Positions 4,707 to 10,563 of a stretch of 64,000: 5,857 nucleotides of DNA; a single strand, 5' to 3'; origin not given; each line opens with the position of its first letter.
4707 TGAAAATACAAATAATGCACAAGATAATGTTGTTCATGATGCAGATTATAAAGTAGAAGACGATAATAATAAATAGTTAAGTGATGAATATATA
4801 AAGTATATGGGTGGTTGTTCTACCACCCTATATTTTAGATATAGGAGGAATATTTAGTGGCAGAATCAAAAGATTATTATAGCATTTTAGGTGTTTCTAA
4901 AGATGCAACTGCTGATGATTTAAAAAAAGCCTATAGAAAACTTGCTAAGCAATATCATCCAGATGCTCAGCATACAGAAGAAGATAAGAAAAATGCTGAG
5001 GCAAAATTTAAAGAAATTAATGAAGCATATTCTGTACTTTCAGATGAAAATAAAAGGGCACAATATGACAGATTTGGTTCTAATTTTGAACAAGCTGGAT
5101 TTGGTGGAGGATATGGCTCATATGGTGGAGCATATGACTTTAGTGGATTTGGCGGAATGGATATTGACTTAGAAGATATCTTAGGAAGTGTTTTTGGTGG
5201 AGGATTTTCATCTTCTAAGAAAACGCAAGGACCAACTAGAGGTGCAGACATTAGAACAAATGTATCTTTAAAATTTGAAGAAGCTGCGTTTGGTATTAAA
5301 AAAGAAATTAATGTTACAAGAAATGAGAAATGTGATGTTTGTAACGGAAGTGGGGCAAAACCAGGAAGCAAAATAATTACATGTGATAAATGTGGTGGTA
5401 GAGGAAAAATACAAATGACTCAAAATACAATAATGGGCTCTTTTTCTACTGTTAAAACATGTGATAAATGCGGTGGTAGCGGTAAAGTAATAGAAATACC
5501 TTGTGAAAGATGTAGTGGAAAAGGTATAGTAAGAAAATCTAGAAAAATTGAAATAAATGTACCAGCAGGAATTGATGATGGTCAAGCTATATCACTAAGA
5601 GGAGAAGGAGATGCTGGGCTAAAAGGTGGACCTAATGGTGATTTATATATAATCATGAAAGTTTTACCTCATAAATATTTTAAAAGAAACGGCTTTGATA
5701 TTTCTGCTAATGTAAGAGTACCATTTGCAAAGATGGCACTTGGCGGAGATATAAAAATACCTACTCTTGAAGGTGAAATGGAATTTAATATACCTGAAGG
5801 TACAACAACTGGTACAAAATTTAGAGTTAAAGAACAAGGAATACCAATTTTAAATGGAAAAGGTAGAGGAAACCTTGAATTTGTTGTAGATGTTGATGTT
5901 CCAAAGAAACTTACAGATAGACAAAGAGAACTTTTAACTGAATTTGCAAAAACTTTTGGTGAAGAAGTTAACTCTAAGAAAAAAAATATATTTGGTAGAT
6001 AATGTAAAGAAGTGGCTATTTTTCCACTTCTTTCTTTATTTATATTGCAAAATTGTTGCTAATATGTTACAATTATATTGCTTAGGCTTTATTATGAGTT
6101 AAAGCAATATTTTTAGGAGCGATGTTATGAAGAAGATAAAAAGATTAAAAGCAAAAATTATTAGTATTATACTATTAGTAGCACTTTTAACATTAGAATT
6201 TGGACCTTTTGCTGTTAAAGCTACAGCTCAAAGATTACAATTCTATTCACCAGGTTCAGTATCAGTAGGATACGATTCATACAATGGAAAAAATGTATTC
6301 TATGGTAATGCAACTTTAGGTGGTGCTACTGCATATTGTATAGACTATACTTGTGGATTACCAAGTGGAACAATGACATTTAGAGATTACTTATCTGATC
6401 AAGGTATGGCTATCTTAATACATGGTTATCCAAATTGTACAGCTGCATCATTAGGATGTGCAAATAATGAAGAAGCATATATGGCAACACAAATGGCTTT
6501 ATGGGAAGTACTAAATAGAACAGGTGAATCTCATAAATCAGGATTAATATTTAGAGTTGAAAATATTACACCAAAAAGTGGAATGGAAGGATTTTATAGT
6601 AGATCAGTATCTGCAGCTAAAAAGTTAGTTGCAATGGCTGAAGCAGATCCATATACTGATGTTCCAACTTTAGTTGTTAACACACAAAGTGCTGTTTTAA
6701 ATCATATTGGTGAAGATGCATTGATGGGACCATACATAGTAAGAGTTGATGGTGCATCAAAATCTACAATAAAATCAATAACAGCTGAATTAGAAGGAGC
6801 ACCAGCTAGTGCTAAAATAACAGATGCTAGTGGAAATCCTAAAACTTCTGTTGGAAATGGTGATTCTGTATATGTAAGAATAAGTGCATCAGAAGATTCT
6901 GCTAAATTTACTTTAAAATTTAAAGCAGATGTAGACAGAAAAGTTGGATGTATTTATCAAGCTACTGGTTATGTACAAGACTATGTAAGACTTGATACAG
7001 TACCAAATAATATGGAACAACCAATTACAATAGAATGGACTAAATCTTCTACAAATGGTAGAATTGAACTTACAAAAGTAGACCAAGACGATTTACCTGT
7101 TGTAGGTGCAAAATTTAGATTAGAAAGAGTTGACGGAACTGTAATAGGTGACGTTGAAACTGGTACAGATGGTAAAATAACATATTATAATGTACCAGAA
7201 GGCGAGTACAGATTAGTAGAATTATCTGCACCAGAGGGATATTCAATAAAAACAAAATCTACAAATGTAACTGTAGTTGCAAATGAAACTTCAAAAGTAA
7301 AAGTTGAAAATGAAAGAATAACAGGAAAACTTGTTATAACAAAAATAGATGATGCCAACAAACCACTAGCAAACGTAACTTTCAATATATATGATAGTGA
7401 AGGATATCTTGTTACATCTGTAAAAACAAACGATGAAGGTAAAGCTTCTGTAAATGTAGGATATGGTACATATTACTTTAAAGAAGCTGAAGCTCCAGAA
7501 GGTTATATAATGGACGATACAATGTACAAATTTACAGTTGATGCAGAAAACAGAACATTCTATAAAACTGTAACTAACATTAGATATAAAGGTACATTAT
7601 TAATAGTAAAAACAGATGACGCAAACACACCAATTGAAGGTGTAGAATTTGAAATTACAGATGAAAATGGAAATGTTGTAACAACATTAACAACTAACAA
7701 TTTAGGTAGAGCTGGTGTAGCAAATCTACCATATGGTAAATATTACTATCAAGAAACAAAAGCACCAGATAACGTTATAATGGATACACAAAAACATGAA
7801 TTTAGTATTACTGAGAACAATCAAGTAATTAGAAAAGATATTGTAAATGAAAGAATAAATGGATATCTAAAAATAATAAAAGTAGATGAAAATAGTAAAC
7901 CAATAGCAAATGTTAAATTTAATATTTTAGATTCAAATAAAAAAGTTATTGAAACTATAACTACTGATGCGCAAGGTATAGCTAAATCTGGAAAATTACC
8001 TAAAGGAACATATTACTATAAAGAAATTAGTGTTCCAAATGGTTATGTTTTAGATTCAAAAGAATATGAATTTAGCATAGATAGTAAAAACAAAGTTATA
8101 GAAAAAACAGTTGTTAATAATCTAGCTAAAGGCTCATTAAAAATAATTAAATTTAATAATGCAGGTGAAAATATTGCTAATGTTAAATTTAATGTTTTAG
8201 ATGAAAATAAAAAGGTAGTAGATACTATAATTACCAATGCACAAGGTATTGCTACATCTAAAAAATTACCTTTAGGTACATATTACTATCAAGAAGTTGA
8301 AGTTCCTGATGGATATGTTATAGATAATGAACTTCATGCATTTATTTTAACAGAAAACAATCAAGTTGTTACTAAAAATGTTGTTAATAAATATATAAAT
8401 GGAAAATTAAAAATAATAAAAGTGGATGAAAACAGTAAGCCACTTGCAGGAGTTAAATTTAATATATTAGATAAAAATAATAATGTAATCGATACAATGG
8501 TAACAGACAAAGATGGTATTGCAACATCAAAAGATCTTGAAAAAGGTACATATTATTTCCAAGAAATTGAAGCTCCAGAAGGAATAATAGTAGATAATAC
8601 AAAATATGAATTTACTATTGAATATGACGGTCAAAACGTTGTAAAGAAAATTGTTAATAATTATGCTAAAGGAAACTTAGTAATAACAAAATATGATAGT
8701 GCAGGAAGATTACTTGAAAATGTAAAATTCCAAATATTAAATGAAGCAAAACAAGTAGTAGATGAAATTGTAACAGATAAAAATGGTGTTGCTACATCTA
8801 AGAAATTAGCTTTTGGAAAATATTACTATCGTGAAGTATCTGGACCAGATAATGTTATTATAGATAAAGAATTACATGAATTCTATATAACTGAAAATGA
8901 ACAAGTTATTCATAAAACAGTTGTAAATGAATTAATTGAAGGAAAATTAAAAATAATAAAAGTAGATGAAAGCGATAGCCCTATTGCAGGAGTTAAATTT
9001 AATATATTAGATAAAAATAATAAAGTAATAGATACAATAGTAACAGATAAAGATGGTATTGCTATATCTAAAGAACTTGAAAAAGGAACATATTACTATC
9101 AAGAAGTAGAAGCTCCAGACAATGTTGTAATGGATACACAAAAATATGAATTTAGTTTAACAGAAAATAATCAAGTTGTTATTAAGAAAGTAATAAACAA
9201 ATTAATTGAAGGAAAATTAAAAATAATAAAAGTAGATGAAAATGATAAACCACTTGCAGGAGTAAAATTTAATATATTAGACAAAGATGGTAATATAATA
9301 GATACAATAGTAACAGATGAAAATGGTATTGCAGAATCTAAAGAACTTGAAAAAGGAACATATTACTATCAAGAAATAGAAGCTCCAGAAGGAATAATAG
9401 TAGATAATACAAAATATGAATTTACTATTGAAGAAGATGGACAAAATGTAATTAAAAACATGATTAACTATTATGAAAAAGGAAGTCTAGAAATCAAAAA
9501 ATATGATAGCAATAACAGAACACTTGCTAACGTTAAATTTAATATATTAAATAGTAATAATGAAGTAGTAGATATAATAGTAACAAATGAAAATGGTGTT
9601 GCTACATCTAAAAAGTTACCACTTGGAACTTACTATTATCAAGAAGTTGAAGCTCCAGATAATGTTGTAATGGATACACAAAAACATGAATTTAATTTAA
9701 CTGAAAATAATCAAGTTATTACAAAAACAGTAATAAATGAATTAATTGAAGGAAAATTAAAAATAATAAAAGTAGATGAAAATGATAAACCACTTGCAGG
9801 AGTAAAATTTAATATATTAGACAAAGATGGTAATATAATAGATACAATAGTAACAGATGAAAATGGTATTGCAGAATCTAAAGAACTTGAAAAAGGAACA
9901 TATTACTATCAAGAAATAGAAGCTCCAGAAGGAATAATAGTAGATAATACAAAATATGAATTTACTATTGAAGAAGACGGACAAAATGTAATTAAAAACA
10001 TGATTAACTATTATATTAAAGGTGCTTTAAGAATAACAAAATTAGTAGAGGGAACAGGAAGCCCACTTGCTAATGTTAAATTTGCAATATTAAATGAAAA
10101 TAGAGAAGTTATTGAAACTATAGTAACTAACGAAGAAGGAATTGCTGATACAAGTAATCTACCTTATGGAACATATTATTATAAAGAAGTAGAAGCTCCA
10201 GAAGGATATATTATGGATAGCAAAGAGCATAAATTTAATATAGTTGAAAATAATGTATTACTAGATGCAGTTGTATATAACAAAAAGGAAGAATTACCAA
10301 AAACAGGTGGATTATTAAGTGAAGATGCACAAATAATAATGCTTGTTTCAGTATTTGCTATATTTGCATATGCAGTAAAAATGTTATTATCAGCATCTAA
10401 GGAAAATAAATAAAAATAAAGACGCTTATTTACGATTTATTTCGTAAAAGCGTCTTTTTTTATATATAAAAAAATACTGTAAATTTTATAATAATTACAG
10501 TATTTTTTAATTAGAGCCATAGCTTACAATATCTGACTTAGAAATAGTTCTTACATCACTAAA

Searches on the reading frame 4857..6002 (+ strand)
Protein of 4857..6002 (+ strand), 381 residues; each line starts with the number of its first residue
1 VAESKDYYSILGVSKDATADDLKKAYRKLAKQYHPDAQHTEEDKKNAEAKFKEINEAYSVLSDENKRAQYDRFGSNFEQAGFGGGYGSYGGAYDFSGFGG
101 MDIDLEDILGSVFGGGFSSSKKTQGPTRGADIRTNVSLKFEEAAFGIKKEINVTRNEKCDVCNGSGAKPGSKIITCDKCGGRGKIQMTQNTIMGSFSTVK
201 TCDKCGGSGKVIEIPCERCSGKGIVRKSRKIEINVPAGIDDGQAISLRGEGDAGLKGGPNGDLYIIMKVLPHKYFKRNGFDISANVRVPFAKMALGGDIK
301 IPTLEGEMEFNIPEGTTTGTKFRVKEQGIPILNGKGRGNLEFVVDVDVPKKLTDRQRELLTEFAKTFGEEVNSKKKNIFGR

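Call 61: search_protein_families(library=pfam, proteins=[window:4857-6002:+], max_evalue=0.00001)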
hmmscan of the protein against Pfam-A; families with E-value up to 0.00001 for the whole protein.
window:4857-6002:+ (381 aa): 4 families
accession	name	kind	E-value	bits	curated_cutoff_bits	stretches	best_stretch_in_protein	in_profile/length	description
PF01556.23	DnaJ_C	-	1.5e-46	158.7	26.6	1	132-349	1-152/152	DnaJ C terminal domain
PF00226.36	DnaJ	-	3.8e-26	91.4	27.8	1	6-71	1-63/63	DnaJ domain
PF00684.25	DnaJ_CXXCXGXG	-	2e-16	60.4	32.7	1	159-223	1-65/65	DnaJ central domain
PF15777.11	Anti-TRAP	-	3.9e-06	27.2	32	0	157-186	11-43/59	Tryptophan RNA-binding attenuator protein inhibitory protein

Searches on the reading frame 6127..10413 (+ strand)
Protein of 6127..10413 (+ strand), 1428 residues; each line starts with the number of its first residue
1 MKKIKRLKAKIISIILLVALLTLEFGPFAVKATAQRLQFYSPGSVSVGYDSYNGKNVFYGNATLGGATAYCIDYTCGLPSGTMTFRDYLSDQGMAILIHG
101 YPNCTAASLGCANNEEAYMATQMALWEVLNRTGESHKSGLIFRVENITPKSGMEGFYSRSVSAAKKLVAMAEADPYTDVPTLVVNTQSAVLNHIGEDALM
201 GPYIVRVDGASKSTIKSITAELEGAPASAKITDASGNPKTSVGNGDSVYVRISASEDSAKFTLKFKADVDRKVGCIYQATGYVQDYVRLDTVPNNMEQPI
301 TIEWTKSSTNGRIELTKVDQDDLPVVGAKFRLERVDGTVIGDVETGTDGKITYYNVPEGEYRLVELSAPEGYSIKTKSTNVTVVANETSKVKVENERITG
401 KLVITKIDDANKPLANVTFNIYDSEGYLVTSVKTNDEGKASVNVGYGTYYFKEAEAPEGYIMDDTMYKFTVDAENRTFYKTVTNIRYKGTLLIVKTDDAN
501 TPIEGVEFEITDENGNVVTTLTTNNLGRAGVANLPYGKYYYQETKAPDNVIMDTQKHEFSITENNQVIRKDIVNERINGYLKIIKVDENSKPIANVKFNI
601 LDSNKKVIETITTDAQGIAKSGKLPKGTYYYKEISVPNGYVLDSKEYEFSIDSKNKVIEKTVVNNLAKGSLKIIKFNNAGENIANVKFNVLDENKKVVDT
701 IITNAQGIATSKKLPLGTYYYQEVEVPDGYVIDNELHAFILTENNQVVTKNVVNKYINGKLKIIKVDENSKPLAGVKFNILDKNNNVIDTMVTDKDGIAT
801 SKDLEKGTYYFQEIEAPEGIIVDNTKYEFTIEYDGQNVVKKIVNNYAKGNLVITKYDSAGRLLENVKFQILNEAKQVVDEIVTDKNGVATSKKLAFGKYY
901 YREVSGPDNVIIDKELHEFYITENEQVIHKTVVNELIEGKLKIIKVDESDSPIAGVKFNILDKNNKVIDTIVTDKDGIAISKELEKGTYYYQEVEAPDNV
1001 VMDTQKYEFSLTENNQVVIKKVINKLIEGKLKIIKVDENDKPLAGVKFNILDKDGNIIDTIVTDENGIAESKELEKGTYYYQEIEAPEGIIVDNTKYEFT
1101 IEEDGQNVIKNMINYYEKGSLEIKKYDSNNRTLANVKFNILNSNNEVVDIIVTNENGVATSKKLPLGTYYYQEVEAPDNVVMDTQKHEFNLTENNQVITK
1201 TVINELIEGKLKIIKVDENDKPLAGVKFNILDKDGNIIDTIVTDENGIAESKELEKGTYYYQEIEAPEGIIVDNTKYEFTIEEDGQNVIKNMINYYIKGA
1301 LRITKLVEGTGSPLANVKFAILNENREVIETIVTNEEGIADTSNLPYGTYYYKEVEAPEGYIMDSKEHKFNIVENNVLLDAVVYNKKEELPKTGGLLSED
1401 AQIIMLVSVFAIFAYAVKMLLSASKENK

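Call 61: search_protein_families(library=pfam, proteins=[window:6127-10413:+], max_evalue=0.00001)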
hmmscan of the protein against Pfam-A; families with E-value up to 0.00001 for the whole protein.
window:6127-10413:+ (1428 aa): 10 families
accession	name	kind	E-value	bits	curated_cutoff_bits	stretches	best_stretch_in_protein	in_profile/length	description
PF17802.7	SpaA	-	6.6e-237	767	23.1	12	1029-1114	1-89/91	Prealbumin-like fold domain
PF17210.9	SdrD_B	-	1.1e-54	183.8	29.7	0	587-646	18-76/112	SdrD B-like domain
PF11974.14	bMG3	-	2.6e-50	169.1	34.9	0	770-804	25-59/103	Bacterial alpha-2-macroglobulin MG3 domain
PF13620.12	CarboxypepD_reg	-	1.6e-41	141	32.3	0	496-540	7-51/82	Carboxypeptidase regulatory-like domain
PF08341.16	TED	-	3.3e-10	40.7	22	1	68-172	1-101/102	Thioester domain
PF13860.13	FlgD_ig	-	2e-08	34.5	27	0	500-525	19-44/79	FlgD Ig-like domain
PF05717.18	TnpB_IS66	-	3.3e-08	33.8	26.6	0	937-1009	16-89/101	IS66 Orf2 like protein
PF19208.5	DUF5880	-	2e-07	31.4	25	0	548-592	42-86/97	Family of unknown function (DUF5880)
PF02369.22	Big_1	-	1.4e-06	28.7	34.9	0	404-444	23-66/93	Bacterial Ig-like domain (group 1)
PF22898.2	NOMO1-like_1st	-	9.7e-06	26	27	0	626-657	46-76/85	BOS complex subunit NOMO1-like, first beta sandwich domain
